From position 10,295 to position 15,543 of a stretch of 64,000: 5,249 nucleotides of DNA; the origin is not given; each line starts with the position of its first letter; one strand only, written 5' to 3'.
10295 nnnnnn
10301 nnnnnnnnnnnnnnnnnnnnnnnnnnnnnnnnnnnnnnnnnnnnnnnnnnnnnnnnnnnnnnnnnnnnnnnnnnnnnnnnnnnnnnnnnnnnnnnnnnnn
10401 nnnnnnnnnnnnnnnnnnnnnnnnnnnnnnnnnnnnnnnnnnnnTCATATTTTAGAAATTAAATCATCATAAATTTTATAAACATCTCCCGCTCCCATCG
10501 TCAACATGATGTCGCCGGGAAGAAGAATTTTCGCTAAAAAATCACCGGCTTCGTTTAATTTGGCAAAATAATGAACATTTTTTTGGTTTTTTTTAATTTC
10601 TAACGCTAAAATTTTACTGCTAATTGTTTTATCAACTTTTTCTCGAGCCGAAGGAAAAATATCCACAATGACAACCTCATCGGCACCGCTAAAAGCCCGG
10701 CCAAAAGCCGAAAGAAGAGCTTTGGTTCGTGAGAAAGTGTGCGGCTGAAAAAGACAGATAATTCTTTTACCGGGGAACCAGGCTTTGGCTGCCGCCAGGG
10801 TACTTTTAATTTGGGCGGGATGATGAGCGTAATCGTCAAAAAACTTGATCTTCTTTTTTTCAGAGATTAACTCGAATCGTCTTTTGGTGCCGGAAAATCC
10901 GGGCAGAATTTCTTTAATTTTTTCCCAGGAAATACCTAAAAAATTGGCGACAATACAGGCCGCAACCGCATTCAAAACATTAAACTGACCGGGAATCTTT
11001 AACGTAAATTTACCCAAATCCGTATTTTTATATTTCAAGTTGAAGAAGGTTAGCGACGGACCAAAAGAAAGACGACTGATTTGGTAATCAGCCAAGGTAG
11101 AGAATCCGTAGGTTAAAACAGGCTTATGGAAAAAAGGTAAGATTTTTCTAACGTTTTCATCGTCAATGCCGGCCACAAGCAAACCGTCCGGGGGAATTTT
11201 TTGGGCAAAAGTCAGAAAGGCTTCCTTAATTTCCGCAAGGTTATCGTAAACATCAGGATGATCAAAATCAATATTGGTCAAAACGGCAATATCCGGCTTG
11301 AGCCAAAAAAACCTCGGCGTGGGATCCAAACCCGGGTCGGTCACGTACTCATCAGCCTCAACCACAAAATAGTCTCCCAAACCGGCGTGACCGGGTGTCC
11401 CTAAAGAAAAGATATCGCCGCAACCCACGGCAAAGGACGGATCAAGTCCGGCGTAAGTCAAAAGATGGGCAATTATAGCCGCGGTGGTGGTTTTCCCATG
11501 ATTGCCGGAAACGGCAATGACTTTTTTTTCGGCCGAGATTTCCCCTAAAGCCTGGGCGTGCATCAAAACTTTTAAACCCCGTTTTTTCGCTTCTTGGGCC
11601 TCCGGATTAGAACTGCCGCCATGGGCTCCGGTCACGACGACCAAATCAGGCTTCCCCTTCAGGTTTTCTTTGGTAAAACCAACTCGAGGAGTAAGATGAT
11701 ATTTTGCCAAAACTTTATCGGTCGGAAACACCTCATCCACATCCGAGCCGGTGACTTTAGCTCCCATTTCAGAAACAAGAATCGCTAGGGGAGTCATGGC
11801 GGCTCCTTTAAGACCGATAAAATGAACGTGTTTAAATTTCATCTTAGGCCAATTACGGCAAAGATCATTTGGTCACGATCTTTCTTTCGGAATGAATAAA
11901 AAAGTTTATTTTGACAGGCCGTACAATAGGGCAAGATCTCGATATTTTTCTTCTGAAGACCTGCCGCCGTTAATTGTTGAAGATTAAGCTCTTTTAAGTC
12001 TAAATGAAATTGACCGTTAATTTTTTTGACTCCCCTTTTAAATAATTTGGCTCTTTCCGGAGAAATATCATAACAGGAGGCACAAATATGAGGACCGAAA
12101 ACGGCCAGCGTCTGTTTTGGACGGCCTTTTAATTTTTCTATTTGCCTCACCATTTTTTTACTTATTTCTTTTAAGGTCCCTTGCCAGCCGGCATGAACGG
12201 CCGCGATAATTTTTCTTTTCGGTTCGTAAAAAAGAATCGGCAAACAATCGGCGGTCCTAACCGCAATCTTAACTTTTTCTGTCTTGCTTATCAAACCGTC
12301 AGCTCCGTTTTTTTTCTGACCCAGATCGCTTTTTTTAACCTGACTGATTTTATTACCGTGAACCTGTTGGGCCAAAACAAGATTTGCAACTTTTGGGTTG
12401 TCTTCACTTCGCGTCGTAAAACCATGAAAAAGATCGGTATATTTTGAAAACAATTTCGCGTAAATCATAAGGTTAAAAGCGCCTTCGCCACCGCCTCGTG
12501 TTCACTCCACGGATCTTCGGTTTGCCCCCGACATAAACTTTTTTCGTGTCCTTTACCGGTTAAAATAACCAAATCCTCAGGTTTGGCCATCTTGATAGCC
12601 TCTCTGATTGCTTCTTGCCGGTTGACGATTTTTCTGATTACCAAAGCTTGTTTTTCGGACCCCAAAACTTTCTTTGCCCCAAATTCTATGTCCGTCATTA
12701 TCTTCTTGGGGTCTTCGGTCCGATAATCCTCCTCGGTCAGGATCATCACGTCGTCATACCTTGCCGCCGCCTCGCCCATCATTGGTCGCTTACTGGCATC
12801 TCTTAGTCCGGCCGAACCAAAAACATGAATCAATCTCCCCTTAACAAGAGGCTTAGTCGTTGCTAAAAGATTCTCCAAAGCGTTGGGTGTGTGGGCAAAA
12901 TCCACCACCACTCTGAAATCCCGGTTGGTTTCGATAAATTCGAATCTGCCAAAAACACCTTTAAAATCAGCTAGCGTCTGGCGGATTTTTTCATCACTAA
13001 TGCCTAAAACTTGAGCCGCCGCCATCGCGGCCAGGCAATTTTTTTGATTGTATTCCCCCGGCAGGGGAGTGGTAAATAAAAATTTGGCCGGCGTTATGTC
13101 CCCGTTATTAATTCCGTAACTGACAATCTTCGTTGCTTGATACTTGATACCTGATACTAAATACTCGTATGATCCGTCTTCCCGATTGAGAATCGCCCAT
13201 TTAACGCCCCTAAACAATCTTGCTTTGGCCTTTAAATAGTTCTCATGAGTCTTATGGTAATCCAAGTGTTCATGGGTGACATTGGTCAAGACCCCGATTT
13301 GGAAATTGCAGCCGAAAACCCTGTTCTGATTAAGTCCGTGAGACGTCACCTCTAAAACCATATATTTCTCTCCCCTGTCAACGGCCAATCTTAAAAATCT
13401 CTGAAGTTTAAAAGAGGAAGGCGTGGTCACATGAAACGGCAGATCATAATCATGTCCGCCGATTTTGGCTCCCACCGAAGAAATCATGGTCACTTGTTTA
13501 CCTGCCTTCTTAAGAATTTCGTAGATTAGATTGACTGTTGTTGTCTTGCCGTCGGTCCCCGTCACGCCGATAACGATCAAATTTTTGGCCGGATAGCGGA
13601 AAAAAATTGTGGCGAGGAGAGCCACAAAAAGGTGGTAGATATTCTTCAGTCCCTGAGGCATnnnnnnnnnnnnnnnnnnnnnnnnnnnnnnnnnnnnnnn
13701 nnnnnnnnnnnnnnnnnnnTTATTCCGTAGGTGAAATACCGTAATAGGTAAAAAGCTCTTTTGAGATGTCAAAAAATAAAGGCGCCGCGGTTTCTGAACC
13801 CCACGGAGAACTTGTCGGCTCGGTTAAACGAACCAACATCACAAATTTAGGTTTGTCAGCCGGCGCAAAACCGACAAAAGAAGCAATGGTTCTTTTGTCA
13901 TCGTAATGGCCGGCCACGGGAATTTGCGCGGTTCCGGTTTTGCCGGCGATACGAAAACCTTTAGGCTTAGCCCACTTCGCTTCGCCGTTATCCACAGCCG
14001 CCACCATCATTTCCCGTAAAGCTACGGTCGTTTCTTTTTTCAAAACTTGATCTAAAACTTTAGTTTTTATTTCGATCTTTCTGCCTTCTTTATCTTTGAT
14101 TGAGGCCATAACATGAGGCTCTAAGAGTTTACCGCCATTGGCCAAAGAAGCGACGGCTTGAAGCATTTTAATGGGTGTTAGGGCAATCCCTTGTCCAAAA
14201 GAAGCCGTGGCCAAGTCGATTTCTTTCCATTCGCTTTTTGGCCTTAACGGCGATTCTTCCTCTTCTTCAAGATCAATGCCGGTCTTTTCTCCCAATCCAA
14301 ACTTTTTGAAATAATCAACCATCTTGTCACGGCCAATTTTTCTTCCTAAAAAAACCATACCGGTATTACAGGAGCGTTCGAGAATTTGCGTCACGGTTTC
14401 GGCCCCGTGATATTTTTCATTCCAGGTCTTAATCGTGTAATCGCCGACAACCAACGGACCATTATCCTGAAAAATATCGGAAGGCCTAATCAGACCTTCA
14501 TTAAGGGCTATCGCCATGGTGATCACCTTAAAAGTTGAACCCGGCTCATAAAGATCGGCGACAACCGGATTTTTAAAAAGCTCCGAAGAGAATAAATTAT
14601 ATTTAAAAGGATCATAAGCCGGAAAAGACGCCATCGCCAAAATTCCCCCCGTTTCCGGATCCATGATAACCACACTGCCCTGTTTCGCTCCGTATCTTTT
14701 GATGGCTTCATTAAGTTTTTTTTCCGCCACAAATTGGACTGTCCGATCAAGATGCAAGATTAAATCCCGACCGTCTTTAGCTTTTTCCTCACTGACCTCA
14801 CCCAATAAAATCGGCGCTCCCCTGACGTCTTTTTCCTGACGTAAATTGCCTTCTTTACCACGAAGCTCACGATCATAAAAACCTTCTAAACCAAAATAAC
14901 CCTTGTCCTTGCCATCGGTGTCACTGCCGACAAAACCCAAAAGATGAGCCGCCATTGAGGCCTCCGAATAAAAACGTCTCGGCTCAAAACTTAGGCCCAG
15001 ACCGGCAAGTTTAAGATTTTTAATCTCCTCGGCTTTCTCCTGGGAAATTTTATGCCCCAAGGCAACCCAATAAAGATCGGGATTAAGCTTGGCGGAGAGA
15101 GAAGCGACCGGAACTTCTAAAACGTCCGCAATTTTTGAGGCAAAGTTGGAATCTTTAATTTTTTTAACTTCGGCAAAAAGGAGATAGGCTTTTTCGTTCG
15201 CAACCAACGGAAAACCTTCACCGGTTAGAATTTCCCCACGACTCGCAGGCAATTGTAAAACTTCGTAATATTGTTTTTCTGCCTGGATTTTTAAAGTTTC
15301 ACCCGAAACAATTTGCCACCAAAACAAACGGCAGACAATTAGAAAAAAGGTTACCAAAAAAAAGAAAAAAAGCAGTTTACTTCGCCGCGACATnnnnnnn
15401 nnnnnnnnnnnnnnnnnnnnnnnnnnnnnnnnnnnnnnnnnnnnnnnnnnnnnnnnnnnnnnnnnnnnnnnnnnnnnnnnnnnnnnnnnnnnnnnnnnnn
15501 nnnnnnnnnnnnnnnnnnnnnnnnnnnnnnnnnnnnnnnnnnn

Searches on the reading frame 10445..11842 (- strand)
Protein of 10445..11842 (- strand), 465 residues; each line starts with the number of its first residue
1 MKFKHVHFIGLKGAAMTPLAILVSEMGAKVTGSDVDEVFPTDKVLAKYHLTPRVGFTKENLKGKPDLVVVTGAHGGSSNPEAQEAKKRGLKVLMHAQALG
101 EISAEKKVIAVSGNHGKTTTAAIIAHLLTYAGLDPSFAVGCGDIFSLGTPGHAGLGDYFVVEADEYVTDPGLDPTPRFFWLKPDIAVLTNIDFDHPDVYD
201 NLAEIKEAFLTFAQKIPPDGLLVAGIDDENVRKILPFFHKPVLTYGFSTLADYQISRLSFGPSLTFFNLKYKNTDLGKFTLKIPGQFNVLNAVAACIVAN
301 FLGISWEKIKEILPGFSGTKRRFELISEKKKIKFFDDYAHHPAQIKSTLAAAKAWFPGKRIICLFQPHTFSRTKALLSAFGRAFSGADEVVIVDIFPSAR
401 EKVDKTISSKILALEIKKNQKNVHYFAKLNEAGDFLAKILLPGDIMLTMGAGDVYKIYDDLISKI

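Call 43: search_protein_families(library=pfam, proteins=[window:10445-11842:-], max_evalue=0.00001)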
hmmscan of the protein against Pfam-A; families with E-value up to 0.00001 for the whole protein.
window:10445-11842:- (465 aa): 3 families
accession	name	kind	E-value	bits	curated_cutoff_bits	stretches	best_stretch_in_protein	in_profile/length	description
PF02875.26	Mur_ligase_C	-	2e-24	87.3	28.4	1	321-452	1-127/127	Mur ligase, glutamate ligase domain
PF08245.18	Mur_ligase_M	-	5.2e-24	85.7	24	1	111-299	1-200/200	Mur ligase middle domain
PF01225.30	Mur_ligase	-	3.8e-14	53.3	21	1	5-106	1-94/95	Mur ligase family, catalytic domain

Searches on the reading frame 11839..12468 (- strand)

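Call 43: search_protein_families(library=pfam, proteins=[window:11839-12468:-], max_evalue=0.00001)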
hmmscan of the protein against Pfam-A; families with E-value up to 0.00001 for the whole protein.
window:11839-12468:- (209 aa): 1 family
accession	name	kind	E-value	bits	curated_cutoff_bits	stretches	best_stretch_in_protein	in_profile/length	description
PF02578.20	Cu-oxidase_4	-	1.1e-52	179.3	22.9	1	27-197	43-227/238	Multi-copper polyphenol oxidoreductase laccase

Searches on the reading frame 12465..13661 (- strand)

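Call 44: search_protein_families(library=pfam, proteins=[window:12465-13661:-], max_evalue=0.00001)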
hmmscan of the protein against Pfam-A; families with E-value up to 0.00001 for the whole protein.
window:12465-13661:- (398 aa): 2 families
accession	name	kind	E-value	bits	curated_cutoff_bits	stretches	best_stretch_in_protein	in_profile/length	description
PF08245.18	Mur_ligase_M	-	1.5e-44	152.8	24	1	33-216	1-200/200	Mur ligase middle domain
PF02875.26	Mur_ligase_C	-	3.2e-29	102.8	28.4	1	238-371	1-127/127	Mur ligase, glutamate ligase domain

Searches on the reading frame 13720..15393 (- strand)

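Call 44: search_protein_families(library=pfam, proteins=[window:13720-15393:-], max_evalue=0.00001)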
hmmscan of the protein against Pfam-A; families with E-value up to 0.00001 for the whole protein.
window:13720-15393:- (557 aa): 2 families
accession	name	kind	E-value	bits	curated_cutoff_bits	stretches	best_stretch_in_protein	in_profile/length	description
PF00905.27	Transpeptidase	-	3.9e-77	259.8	22.1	1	239-544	1-298/299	Penicillin binding protein transpeptidase domain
PF03717.20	PBP_dimer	-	3.1e-16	60.8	24.4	1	48-195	2-176/180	Penicillin-binding Protein dimerisation domain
